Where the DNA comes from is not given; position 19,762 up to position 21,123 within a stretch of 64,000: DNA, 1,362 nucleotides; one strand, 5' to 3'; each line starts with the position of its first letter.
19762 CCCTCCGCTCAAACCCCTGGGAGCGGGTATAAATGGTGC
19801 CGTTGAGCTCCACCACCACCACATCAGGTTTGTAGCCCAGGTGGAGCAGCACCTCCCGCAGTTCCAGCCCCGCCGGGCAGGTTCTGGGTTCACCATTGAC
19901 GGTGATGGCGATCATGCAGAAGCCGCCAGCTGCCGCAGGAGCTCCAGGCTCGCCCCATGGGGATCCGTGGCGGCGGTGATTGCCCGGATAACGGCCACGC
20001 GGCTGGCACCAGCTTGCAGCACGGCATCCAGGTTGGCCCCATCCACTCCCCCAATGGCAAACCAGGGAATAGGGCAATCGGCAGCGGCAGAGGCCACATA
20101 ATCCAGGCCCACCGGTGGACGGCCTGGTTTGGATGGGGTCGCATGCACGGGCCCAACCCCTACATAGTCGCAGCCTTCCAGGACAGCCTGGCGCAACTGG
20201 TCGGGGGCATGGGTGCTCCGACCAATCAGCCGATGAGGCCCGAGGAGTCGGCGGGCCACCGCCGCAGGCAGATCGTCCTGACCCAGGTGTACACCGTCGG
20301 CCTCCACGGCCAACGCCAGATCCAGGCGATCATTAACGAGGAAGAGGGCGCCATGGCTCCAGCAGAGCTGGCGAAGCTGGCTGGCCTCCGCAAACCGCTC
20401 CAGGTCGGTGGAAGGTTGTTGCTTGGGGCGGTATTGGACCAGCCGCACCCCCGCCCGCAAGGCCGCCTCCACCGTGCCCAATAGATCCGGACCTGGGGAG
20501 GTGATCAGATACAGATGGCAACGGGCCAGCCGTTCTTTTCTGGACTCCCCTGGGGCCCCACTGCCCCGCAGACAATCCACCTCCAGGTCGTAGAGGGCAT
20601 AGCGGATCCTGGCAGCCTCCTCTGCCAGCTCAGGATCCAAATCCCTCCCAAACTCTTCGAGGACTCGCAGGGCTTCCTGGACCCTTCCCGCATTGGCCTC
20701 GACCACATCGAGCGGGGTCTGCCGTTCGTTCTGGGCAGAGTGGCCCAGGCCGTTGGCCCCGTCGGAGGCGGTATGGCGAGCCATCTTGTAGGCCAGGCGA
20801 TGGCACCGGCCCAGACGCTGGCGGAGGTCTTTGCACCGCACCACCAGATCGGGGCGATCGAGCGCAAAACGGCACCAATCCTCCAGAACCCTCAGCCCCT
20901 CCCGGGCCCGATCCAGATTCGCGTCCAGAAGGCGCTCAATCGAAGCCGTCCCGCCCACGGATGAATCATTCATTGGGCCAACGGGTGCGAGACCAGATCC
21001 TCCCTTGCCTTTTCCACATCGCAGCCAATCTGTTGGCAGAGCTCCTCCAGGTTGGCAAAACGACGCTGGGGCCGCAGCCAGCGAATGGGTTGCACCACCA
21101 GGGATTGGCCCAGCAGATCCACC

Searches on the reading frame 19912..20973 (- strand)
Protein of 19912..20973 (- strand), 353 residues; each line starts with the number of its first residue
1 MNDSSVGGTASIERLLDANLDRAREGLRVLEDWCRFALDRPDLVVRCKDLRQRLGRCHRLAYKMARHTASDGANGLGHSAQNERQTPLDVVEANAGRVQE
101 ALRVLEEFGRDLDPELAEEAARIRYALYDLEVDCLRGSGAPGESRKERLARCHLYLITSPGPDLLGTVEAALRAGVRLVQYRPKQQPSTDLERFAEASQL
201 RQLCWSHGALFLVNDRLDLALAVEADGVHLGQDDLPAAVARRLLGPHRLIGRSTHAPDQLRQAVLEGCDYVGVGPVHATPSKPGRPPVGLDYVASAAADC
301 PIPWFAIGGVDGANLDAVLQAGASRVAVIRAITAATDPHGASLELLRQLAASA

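Call 4: search_protein_families(library=pfam, proteins=[window:19912-20973:-])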
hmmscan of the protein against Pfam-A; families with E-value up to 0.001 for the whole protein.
window:19912-20973:- (353 aa): 2 families
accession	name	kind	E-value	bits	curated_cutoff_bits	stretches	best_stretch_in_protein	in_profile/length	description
PF02581.23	TMP-TENI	-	6.9e-62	208.5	27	1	154-332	1-180/180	Thiamine monophosphate synthase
PF17792.6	ThiD2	-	1.3e-34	119.7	23.5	1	14-131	1-122/124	ThiD2 family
